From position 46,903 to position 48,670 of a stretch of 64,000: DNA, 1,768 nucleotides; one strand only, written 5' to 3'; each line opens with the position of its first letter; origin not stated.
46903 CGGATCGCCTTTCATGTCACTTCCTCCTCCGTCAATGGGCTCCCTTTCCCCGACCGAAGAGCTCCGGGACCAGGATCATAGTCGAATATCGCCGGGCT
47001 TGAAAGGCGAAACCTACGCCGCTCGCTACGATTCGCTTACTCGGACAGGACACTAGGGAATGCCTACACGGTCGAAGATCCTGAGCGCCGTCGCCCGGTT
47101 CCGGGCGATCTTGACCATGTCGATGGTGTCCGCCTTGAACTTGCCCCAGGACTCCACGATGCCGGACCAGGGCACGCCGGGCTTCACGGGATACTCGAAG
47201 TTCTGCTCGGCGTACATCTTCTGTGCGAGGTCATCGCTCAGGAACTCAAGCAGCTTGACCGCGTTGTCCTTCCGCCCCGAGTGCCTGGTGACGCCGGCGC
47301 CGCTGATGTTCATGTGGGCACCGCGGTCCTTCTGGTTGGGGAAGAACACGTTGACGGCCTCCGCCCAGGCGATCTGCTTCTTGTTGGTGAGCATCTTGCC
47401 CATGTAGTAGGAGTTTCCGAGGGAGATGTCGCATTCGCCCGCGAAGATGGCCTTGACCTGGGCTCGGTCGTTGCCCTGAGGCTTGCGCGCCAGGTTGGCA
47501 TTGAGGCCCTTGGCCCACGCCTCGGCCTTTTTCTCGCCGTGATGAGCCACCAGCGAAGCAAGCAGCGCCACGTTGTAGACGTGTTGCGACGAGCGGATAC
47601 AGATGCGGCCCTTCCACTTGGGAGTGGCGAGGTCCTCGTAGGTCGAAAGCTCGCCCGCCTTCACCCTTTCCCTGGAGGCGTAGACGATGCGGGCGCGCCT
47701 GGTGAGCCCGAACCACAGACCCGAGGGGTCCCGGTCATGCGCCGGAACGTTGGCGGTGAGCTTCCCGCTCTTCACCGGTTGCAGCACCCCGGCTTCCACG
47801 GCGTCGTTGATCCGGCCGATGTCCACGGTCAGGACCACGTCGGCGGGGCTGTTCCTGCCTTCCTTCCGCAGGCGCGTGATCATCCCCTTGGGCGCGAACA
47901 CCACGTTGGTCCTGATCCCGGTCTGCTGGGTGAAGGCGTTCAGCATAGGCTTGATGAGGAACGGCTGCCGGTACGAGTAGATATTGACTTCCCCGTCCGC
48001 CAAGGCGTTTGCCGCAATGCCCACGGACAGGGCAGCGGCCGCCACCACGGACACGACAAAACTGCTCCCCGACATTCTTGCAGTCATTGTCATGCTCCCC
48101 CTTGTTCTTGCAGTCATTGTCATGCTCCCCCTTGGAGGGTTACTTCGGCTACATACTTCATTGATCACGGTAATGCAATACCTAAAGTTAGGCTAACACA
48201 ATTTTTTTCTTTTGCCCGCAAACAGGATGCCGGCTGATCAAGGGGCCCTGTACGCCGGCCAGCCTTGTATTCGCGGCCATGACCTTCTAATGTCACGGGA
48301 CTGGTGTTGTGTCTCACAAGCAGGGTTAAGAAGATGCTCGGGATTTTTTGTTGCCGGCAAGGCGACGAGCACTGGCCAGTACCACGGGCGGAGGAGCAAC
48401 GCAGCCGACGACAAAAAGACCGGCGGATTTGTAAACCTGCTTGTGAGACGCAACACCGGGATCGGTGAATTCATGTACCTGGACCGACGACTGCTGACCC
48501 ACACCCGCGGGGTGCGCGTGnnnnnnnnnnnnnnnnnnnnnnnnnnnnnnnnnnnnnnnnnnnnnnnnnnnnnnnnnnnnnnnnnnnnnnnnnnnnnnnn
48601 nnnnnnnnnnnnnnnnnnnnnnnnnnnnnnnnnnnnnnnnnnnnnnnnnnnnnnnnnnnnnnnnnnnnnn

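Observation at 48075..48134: Exact 30-bp tandem duplication at the 5' end of the Fe3+ SBP gene, in frame, duplicating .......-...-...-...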

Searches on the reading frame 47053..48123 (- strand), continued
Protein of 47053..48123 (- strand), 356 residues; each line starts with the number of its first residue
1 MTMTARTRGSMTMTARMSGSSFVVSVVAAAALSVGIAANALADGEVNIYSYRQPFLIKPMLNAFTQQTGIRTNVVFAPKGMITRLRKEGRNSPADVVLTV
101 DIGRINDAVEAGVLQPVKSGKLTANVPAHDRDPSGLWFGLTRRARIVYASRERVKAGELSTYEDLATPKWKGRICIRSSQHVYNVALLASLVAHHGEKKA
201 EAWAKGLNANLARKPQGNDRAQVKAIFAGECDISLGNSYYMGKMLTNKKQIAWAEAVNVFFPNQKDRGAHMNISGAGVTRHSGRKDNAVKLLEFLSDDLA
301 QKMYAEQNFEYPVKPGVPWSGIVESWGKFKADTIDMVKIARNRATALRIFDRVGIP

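Call 60: search_solved_structures(query=window:47053-48087:-, max_evalue=1e-10, show_alignments=1)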
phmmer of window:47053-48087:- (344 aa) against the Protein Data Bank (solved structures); distinct sequences matched with E-value up to 1e-10: 28.
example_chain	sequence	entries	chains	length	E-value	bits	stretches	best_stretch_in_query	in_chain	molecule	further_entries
1q35_A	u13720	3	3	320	8.2e-106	357.4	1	32-341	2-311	iron binding protein FbpA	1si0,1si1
2pt1_A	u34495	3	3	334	2.3e-92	313.2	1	31-342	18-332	Iron transport protein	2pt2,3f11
6g7n_A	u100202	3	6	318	4.6e-90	305.6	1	32-342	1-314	Extracellular solute-binding protein, family 1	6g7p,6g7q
1y9u_A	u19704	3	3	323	2.5e-87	296.6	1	32-343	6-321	putative iron binding protein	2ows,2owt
7li0_A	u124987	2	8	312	1.4e-86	294.2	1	33-342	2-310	Fe(3+) ABC transporter substrate-binding protein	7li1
2voz_A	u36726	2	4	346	1e-80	274.9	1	1-342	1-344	PERIPLASMIC IRON-BINDING PROTEIN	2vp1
1y4t_A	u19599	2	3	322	1.9e-72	247.7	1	32-343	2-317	putative iron-uptake ABC transport system periplasmic iron-binding protein | Putative iron-uptake ABC transport system,periplasmic iron-binding protein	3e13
8c4y_AAA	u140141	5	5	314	2.8e-53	184.7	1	32-342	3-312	Putative iron ABC transporter, substrate binding protein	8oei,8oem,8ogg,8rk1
7w3w_A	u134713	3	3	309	5.5e-32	114.7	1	33-311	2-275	Iron-utilization periplasmic protein | Ferric iron ABC transporter iron-binding protein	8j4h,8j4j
1nnf_A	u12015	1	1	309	2.5e-27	99.5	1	34-343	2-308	Iron-utilization periplasmic protein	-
2o6a_A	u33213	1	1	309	4.4e-27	98.6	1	36-343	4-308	Iron-utilization periplasmic protein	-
1d9v_A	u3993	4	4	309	8.2e-27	97.8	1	36-343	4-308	PROTEIN (iron-utilization periplasmic protein) | FERRIC IRON BINDING PROTEIN | Iron-utilization periplasmic protein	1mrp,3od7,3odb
1qvs_A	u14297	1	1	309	1e-26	97.4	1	37-343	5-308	Iron-utilization periplasmic protein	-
2o68_A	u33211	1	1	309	2.8e-26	96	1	36-343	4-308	Iron-utilization periplasmic protein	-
1qw0_A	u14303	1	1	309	3.9e-26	95.5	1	36-343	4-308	Iron-utilization periplasmic protein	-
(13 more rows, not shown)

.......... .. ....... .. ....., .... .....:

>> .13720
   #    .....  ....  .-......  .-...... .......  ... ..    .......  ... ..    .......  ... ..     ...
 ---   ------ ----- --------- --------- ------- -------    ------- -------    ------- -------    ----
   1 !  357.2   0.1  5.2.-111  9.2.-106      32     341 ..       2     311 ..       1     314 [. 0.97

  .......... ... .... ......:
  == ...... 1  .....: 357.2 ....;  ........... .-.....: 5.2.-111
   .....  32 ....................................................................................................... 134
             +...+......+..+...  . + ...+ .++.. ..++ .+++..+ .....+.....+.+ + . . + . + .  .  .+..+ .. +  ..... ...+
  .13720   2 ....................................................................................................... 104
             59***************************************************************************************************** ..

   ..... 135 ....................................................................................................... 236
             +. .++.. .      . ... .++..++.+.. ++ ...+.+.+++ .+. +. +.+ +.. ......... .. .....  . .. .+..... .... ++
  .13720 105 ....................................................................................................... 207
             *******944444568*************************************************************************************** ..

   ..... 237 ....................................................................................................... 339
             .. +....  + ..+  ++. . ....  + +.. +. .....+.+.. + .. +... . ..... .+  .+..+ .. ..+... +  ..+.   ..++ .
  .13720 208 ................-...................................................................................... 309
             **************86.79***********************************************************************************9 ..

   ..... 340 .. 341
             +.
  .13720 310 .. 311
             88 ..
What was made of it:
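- On FbpA/FutA-type periplasmic ferric-iron-binding protein (ABC-transporter SBP): In the alignment to 1Q35 the query keeps VYNV and NSYY where the chain has SYNV and NSYYY (call 60). Mature solved chains align from residue 32 (call 60).
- Mature solved FbpA chains begin at query residue 32 (call 60), so the extension lies in the removed signal peptide.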

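Call 61: find_encoding_contigs(protein=P0183, flank=10000, max_places=10)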
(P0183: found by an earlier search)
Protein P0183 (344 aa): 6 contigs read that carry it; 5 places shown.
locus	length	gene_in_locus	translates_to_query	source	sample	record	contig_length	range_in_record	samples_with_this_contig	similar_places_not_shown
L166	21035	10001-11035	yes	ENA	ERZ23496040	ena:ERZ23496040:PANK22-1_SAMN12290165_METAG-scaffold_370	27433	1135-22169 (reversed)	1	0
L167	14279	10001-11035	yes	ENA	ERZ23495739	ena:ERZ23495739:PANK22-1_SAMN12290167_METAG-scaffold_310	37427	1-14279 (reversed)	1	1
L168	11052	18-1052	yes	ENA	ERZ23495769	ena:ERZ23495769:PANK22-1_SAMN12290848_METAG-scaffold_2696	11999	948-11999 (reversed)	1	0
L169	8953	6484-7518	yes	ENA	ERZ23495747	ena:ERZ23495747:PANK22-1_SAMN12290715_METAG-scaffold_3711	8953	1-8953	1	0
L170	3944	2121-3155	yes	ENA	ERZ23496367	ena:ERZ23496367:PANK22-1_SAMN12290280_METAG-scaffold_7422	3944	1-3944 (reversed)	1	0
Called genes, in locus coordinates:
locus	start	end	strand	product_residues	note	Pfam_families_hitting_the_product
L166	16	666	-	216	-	PF02630:SCO1-SenC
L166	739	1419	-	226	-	-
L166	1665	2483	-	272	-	PF00950:ABC-3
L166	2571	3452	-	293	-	PF00005:ABC_tran, PF02463:SMC_N (weak), PF13304:AAA_21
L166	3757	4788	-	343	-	PF04909:Amidohydro_2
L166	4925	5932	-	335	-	PF01297:ZnuA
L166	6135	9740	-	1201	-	PF00664:ABC_membrane, PF00005:ABC_tran, PF09818:ABC_ATPase (faint), PF13401:AAA_22 (faint), PF13555:AAA_29 (faint), PF00664:ABC_membrane, PF00005:ABC_tran, PF02463:SMC_N (weak)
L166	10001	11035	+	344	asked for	PF01547:SBP_bac_1, PF13531:SBP_bac_11, PF13416:SBP_bac_8, PF13343:SBP_bac_6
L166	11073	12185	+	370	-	-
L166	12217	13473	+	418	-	PF09375:Peptidase_M75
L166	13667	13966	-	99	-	-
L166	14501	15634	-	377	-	PF07433:DUF1513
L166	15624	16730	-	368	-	PF09375:Peptidase_M75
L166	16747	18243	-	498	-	PF06537:DHOR, PF00034:Cytochrom_C (faint)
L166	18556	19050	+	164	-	PF00210:Ferritin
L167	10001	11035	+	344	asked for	PF01547:SBP_bac_1, PF13531:SBP_bac_11, PF13416:SBP_bac_8, PF13343:SBP_bac_6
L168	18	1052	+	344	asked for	PF01547:SBP_bac_1, PF13531:SBP_bac_11, PF13416:SBP_bac_8, PF13343:SBP_bac_6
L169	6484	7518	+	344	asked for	PF01547:SBP_bac_1, PF13531:SBP_bac_11, PF13416:SBP_bac_8, PF13343:SBP_bac_6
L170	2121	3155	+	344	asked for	PF01547:SBP_bac_1, PF13531:SBP_bac_11, PF13416:SBP_bac_8, PF13343:SBP_bac_6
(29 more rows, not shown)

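Call 62: find_encoding_contigs(protein=P0171, flank=10000, max_places=10)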
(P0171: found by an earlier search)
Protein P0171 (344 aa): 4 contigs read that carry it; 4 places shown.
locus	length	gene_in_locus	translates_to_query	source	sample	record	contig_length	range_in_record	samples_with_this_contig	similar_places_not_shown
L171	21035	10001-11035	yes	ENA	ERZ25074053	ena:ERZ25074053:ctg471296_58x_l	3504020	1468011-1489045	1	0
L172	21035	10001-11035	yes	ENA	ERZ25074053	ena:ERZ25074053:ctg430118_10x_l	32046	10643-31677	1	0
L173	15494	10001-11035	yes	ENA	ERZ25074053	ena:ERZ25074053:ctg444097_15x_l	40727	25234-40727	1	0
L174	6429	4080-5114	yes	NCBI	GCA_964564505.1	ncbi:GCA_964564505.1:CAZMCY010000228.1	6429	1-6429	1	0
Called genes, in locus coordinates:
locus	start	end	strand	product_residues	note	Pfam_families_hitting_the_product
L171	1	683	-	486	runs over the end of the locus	PF04442:CtaG_Cox11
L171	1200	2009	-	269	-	PF00950:ABC-3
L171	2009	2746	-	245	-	PF00005:ABC_tran, PF02463:SMC_N (faint), PF13304:AAA_21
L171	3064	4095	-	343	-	PF04909:Amidohydro_2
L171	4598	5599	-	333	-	PF01297:ZnuA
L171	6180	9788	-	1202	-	PF00664:ABC_membrane, PF13481:AAA_25 (faint), PF00005:ABC_tran, PF06414:Zeta_toxin (faint), PF13401:AAA_22 (faint), PF00664:ABC_membrane, PF00005:ABC_tran, PF02463:SMC_N (weak), +2 more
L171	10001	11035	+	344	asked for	PF01547:SBP_bac_1, PF13531:SBP_bac_11, PF13416:SBP_bac_8, PF13343:SBP_bac_6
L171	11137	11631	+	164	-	PF00210:Ferritin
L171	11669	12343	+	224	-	PF01325:Fe_dep_repress, PF02742:Fe_dep_repr_C, PF04023:FeoA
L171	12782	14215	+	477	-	PF20695:UbiD_N, PF01977:UbiD, PF20696:UbiD_C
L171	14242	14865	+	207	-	PF00578:AhpC-TSA (weak), PF02630:SCO1-SenC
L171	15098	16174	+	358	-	PF03773:ArsP_1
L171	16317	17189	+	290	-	PF01297:ZnuA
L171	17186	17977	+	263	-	PF00005:ABC_tran, PF02463:SMC_N (faint), PF13304:AAA_21 (weak)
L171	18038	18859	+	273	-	PF00950:ABC-3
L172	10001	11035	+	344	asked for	PF01547:SBP_bac_1, PF13531:SBP_bac_11, PF13416:SBP_bac_8, PF13343:SBP_bac_6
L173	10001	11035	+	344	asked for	PF01547:SBP_bac_1, PF13531:SBP_bac_11, PF13416:SBP_bac_8, PF13343:SBP_bac_6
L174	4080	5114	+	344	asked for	PF01547:SBP_bac_1, PF13531:SBP_bac_11, PF13416:SBP_bac_8, PF13343:SBP_bac_6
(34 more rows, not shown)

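Call 63: find_encoding_contigs(protein=P0155, flank=10000, max_places=10)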
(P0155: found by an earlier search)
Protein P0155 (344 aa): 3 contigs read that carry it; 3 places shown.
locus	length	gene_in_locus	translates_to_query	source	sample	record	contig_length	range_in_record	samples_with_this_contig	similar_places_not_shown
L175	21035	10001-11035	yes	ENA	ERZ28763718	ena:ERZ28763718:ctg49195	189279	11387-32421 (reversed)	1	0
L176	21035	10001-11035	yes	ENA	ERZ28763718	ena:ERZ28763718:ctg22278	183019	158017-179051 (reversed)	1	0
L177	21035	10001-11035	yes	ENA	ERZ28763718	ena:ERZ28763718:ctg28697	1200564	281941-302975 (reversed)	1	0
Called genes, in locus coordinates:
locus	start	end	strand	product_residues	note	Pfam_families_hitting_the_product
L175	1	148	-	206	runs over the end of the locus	-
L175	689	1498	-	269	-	PF00950:ABC-3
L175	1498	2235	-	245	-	PF00005:ABC_tran, PF02463:SMC_N (weak), PF13304:AAA_21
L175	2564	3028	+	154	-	PF12728:HTH_17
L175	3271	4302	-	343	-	PF04909:Amidohydro_2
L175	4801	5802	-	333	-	PF01297:ZnuA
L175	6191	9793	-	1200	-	PF00664:ABC_membrane, PF00005:ABC_tran, PF06414:Zeta_toxin (faint), PF13401:AAA_22 (faint), PF13555:AAA_29 (faint), PF00664:ABC_membrane, PF00005:ABC_tran, PF02463:SMC_N (weak), +1 more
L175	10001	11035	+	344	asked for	PF01547:SBP_bac_1, PF13531:SBP_bac_11, PF13416:SBP_bac_8, PF13343:SBP_bac_6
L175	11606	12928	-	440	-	-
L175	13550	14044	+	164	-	PF00210:Ferritin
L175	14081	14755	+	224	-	PF01325:Fe_dep_repress, PF02742:Fe_dep_repr_C, PF04023:FeoA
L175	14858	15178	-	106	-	PF01381:HTH_3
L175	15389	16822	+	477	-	PF20695:UbiD_N, PF01977:UbiD, PF20696:UbiD_C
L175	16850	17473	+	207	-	PF00578:AhpC-TSA (weak), PF02630:SCO1-SenC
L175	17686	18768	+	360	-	PF03773:ArsP_1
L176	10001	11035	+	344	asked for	PF01547:SBP_bac_1, PF13531:SBP_bac_11, PF13416:SBP_bac_8, PF13343:SBP_bac_6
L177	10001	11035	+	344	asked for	PF01547:SBP_bac_1, PF13531:SBP_bac_11, PF13416:SBP_bac_8, PF13343:SBP_bac_6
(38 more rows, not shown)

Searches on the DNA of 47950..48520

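Call 55: search_rna_families(source=window, start=47950, end=48520, threshold=evalue, max_evalue=1)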
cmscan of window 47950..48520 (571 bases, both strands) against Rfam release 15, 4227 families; matches with E-value up to 1: 0.
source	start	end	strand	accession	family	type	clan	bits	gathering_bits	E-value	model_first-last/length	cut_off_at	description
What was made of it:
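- Tried and rejected: A search of 47950-48520 at E<=1 found nothing (call 55).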
